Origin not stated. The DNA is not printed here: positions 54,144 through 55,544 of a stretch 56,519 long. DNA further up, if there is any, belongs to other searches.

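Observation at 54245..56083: Self-contained two-gene unit: T4SS-pilin-like (VirB2/TrbC) domain fused to a CX5R tyrosine phosphatase, plus an OmpA-like anchored partner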

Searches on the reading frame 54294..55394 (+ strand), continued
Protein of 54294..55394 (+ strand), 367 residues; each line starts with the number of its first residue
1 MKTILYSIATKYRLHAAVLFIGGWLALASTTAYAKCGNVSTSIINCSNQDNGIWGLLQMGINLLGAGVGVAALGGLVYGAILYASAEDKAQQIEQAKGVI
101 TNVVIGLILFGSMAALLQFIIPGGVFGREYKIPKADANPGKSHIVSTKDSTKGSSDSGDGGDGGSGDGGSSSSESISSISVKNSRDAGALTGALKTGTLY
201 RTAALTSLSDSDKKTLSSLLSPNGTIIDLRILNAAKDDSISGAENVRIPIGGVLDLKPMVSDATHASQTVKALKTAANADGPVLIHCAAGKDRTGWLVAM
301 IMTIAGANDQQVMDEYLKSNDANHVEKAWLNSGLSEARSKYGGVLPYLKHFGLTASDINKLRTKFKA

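Call 30: search_solved_structures(query=A1, max_evalue=0.001, show_alignments=2)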
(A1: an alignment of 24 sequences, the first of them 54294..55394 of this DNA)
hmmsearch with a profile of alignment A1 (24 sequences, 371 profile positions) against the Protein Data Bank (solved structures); distinct sequences matched with E-value up to 0.001: 9.
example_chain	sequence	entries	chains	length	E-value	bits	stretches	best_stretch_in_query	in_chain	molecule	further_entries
8dhi_A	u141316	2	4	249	1.7e-27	99.5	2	280-329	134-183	TYR_PHOSPHATASE_2 domain-containing protein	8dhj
1ywf_A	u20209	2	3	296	9.8e-24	87.2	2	258-326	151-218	PHOSPHOTYROSINE PROTEIN PHOSPHATASE PTPB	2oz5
6byf_A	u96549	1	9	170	2.9e-06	29.7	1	246-319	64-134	Tyrosine-protein phosphatase SIW14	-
1xri_A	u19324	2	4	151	1.7e-05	27.1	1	242-321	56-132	At1g05000 | Probable tyrosine-protein phosphatase At1g05000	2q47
7mok_A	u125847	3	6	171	2.3e-05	26.7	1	242-321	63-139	Tyrosine-protein phosphatase DSP1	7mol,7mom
2m3v_A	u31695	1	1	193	5.2e-05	25.6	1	276-316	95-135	Putative uncharacterized protein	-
4r0s_A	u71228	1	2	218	6.7e-05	25.2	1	276-316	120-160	Protein tyrosine phosphatase TpbA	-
2jjd_A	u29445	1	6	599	0.00018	23.8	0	280-311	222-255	RECEPTOR-TYPE TYROSINE-PROTEIN PHOSPHATASE EPSILON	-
6e3b_A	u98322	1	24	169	0.00027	23.2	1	246-319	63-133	Tyrosine-protein phosphatase SIW14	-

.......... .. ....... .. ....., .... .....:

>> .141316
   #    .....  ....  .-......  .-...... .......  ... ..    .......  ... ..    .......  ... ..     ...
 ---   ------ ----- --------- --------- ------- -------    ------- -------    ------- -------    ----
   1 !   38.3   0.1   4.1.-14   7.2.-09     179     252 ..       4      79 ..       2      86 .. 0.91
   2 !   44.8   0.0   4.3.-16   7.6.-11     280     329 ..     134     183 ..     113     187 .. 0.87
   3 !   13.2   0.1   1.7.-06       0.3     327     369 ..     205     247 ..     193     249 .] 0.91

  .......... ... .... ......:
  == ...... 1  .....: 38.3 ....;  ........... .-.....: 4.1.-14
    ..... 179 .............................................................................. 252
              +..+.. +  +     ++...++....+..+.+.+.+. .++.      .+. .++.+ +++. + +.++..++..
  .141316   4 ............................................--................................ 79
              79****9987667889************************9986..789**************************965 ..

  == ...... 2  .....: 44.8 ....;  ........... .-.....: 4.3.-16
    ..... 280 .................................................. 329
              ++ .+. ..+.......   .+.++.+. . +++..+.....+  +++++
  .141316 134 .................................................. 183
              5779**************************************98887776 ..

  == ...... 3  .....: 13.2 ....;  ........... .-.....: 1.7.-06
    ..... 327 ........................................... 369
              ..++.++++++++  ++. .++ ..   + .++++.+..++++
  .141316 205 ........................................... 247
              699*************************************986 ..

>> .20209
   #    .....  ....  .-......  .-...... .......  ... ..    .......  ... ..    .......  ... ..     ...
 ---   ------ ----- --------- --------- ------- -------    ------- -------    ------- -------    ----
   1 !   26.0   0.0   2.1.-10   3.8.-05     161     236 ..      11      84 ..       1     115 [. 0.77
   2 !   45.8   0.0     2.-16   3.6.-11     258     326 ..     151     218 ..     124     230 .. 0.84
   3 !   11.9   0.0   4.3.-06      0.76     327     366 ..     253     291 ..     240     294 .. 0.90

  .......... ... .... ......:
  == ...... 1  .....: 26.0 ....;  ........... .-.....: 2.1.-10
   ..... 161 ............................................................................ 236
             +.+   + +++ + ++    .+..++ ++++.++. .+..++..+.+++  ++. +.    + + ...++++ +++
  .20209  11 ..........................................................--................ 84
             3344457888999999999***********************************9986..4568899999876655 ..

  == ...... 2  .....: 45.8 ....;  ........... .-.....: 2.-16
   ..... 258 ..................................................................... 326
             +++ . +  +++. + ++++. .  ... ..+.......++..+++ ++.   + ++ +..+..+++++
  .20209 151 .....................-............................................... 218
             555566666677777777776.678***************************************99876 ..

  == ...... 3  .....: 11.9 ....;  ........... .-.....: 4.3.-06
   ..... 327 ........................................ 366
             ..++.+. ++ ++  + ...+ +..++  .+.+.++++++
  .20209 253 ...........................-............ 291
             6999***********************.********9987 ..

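Call 42: predict_structure(alignment_id=A1)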
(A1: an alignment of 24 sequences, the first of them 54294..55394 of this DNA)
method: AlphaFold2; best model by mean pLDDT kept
length: 367 residues; sequences in the alignment: 24
mean_pLDDT: 78.0   pTM: 0.55
mean pLDDT of the five models: 78.0, 77.3, 74.9, 74.7, 73.3
residues with pLDDT >= 90: 189; 70-90: 66; 50-70: 29; < 50: 83
segments of 3 or more residues with pLDDT < 50: 4-7, 13-15, 23-49, 127-171
pLDDT, mean of each block of 10 residues (from residue 1): 47 51 46 39 43 67 79 90 88 90 91 78 52 39 35 35 39 80 91 94 94 96 96 92 97 93 97 98 96 95 97 92 86 97 97 98 96
secondary structure, 60 per line:
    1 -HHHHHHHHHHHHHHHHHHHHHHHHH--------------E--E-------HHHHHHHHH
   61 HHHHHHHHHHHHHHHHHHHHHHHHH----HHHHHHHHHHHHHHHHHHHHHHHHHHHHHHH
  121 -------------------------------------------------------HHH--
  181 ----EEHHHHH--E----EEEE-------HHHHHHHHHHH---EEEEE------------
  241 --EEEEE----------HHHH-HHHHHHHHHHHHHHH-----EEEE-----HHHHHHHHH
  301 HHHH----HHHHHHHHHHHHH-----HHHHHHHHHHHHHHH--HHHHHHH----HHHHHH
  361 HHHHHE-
elements in order: H2-26 H52-85 H90-120 H187-191 E199-202 H210-220 E224-228 E243-247 H258-261 H263-277 E283-286 H292-304 H309-321 H327-341 H344-350 H355-365

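Call 48: fold_search(model_id=the predicted structure, library=pdb)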
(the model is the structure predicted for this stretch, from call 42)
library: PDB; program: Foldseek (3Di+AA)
matches with E <= 10: 945; with E <= 0.001: 30
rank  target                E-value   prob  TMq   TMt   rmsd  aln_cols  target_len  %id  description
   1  1ywf                  2.0e-11  1.00  0.40  0.59   7.5       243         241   21  Crystal Structure of Mycobacterium Tuberculosis Protein Tyrosine Phosphatase PtpB (released 2005-11-22)
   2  2oz5_A                7.3e-11  1.00  0.40  0.54   8.8       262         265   19  Crystal structure of Mycobacterium tuberculosis protein tyrosine phosphatase PtpB in complex with the specific inhibit (released 2007-05-01)
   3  8dhi_A                8.7e-11  1.00  0.40  0.60   6.3       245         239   26  Crystal Structure of Clostridioides difficile Protein Tyrosine Phosphatase at pH 8.5 (released 2023-07-05)
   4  8dhj_B                1.2e-10  1.00  0.39  0.59   8.1       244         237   26  Crystal structure of Clostridioides difficile Protein Tyrosine Phosphatase at pH 7.5 (released 2023-07-05)
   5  8dhj_A                1.5e-10  1.00  0.41  0.62   6.0       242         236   26  Crystal structure of Clostridioides difficile Protein Tyrosine Phosphatase at pH 7.5 (released 2023-07-05)
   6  2oz5_B                1.9e-10  1.00  0.39  0.54   8.3       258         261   20  Crystal structure of Mycobacterium tuberculosis protein tyrosine phosphatase PtpB in complex with the specific inhibit (released 2007-05-01)
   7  8dhi_B                2.3e-10  1.00  0.38  0.58   8.8       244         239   26  Crystal Structure of Clostridioides difficile Protein Tyrosine Phosphatase at pH 8.5 (released 2023-07-05)
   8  2esb                  2.0e-04  1.00  0.28  0.56   5.5       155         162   14  Crystal structure of human DUSP18 (released 2006-06-06)
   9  6byf_F                2.3e-04  1.00  0.27  0.57   6.4       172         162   20  Crystal structure of the core catalytic domain of PP-IP phosphatase SIW14 from S. cerevisiae in complex with citrate (released 2018-03-21)
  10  4r0s_B                3.3e-04  1.00  0.29  0.58   4.5       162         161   20  Crystal structure of P. aeruginosa TpbA (released 2015-05-06)
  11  6e3b_A                3.3e-04  1.00  0.28  0.56   6.2       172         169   20  STRUCTURE OF Siw14 CATALYTIC CORE (released 2019-02-27)
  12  8iyj_O1               3.3e-04  1.00  0.28  0.54   5.0       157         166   15  Cryo-EM structure of the 48-nm repeat doublet microtubule from mouse sperm (released 2023-07-05)
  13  7mod_B                3.5e-04  1.00  0.30  0.63   4.6       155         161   20  Crystal Structure of Arabidopsis thaliana Plant and Fungi Atypical Dual Specificity Phosphatase 1(AtPFA-DSP1 ) Cys150S (released 2022-03-02)
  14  5y16_A                3.5e-04  1.00  0.29  0.61   5.2       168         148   12  Crystal structure of human DUSP28(Y102H) (released 2017-11-22)
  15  6byf_B                4.3e-04  1.00  0.28  0.57   6.2       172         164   20  Crystal structure of the core catalytic domain of PP-IP phosphatase SIW14 from S. cerevisiae in complex with citrate (released 2018-03-21)
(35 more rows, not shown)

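Call 52: find_encoding_contigs(protein=P0065, flank=10000, max_places=1)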
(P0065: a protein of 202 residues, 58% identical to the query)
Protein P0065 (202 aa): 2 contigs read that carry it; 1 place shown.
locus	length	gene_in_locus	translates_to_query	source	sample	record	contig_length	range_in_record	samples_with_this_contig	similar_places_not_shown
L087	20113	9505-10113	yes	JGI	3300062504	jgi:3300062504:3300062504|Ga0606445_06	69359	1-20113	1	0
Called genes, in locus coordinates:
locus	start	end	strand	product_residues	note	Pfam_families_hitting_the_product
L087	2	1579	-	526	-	?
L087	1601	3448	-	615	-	PF01935:DUF87, PF12846:AAA_10 (faint), PF19044:P-loop_TraG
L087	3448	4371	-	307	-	PF26593:TraC-like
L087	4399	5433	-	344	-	PF12666:PrgI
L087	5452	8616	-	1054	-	PF19590:TrbL_3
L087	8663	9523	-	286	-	-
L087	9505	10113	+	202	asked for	-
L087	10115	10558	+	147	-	PF18895:T4SS_pilin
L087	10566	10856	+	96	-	PF18895:T4SS_pilin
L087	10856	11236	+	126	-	PF04956:TrbC (weak), PF18895:T4SS_pilin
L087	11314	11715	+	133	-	PF18895:T4SS_pilin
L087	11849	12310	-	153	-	PF17886:ArsA_HSP20 (weak), PF00011:HSP20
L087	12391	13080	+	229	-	PF00156:Pribosyltran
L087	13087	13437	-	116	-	-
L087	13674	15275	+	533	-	PF00657:Lipase_GDSL, PF13472:Lipase_GDSL_2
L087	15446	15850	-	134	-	PF18895:T4SS_pilin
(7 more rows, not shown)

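Call 53: find_encoding_contigs(protein=P0046, flank=8000, max_places=1)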
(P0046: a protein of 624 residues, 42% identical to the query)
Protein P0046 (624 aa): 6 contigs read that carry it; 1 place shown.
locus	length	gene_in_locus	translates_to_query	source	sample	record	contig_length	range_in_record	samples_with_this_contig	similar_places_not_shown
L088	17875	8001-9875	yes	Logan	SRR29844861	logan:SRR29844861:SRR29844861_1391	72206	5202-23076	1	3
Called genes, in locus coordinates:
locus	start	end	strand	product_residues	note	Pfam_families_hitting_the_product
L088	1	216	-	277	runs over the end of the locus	PF02673:BacA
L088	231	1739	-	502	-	PF01336:tRNA_anti-codon, PF00152:tRNA-synt_2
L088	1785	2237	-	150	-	PF03449:GreA_GreB_N, PF01272:GreA_GreB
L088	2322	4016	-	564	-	PF00587:tRNA-synt_2b, PF04073:tRNA_edit, PF03129:HGTP_anticodon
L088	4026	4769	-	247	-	PF00696:AA_kinase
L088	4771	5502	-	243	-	PF02517:Rce1-like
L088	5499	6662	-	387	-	PF02163:Peptidase_M50, PF13180:PDZ_2, PF17820:PDZ_6 (faint)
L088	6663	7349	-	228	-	PF01255:Prenyltransf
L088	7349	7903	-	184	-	PF01765:RRF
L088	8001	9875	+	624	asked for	PF18895:T4SS_pilin (weak), PF03372:Exo_endo_phos, PF13350:Y_phosphatase3, PF22784:PTP-SAK (faint)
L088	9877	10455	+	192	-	-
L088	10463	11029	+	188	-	-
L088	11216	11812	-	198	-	PF00889:EF_TS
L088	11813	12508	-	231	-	PF00318:Ribosomal_S2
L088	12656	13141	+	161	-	PF04120:Iron_permease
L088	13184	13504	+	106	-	PF01197:Ribosomal_L31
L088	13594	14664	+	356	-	PF03462:PCRF, PF00472:RF-1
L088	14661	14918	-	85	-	PF05016:ParE_toxin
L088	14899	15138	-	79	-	-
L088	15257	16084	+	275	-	PF17827:PrmC_N, PF05175:MTS, PF06325:PrmA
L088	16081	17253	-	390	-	PF00089:Trypsin, PF13365:Trypsin_2, PF13180:PDZ_2, PF17820:PDZ_6 (weak)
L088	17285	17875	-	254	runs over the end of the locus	-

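Call 62: search_protein_families(library=pfam, proteins=[L038:499-3840:-, L025:426-3821:-, L046:3791-5089:+, L028:1836-3020:+, L020:2441-4588:+, L021:3344-4603:+, L019:3836-4630:+, L015:74-4633:+, L031:3695-4555:+, L086:4838-6694:+], max_evalue=0.001)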
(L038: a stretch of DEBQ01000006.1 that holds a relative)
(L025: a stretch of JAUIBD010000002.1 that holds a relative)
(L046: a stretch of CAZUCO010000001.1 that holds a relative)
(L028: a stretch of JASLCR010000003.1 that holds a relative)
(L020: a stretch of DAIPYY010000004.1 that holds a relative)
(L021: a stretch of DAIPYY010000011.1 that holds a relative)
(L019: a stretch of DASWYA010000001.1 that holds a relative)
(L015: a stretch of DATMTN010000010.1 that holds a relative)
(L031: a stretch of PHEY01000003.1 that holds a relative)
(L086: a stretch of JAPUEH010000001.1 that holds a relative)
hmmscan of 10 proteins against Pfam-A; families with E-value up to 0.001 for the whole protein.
L038:499-3840:- (1114 aa): 0 families

L025:426-3821:- (1132 aa): 0 families

L046:3791-5089:+ (433 aa): 1 family
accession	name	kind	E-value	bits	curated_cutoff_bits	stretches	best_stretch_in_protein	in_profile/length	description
PF03009.23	GDPD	-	3.6e-11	44.1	23.6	1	237-359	4-126/244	Glycerophosphoryl diester phosphodiesterase family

L028:1836-3020:+ (395 aa): 1 family
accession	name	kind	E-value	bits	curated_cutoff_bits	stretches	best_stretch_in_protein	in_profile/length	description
PF18895.5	T4SS_pilin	-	1.3e-05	25.6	26.6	1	44-103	4-62/71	Type IV secretion system pilin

L020:2441-4588:+ (716 aa): 3 families
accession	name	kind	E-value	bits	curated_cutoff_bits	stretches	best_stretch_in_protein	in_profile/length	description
PF13350.11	Y_phosphatase3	-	2.9e-39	135.9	22.2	1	516-714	1-238/240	Tyrosine phosphatase family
PF00782.25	DSPc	-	5.1e-05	23.5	33.5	1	584-654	38-101/133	Dual specificity phosphatase, catalytic domain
PF22784.1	PTP-SAK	-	7.5e-05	23.2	27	1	619-668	76-126/153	Swiss Army Knife protein, DSP-PTPase phosphatase domain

L021:3344-4603:+ (420 aa): 2 families
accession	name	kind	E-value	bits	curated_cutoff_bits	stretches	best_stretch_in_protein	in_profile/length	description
PF13350.11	Y_phosphatase3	-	3e-31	109.7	22.2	1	215-414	1-235/240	Tyrosine phosphatase family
PF22784.1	PTP-SAK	-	7.9e-06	26.4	27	1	310-360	68-121/153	Swiss Army Knife protein, DSP-PTPase phosphatase domain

L019:3836-4630:+ (265 aa): 5 families
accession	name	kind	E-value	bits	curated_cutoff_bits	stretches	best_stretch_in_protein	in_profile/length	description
PF13350.11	Y_phosphatase3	-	1.4e-34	120.6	22.2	1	70-263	5-238/240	Tyrosine phosphatase family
PF22784.1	PTP-SAK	-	1.1e-06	29.2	27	1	138-216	54-127/153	Swiss Army Knife protein, DSP-PTPase phosphatase domain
PF03162.18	Y_phosphatase2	-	1.1e-06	28.8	27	1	155-223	68-139/165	Tyrosine phosphatase family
PF22785.1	Tc-R-P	-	6.2e-05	23.9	27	1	162-202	62-105/106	Polymorphic toxin system, DSP-PTPase phosphatase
PF00782.25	DSPc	-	0.00015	22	33.5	1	138-207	39-105/133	Dual specificity phosphatase, catalytic domain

L015:74-4633:+ (1520 aa): 3 families
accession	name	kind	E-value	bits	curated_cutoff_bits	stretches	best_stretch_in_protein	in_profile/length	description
PF13350.11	Y_phosphatase3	-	2.1e-30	106.9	22.2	1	1307-1509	2-238/240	Tyrosine phosphatase family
PF03372.29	Exo_endo_phos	-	2.3e-12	47.6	24.5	2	1013-1282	1-225/225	Endonuclease/Exonuclease/phosphatase family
PF22784.1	PTP-SAK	-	0.00078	20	27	0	1401-1450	72-127/153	Swiss Army Knife protein, DSP-PTPase phosphatase domain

L031:3695-4555:+ (287 aa): 2 families
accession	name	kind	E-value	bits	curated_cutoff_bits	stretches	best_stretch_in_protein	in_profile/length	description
PF13350.11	Y_phosphatase3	-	9.5e-31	108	22.2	2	115-245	23-170/240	Tyrosine phosphatase family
PF22784.1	PTP-SAK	-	8.3e-05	23.1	27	1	191-239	75-124/153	Swiss Army Knife protein, DSP-PTPase phosphatase domain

L086:4838-6694:+ (619 aa): 1 family
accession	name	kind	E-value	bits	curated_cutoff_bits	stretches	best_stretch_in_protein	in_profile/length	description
PF18895.5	T4SS_pilin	-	3.7e-11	43.4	26.6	1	544-612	4-71/71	Type IV secretion system pilin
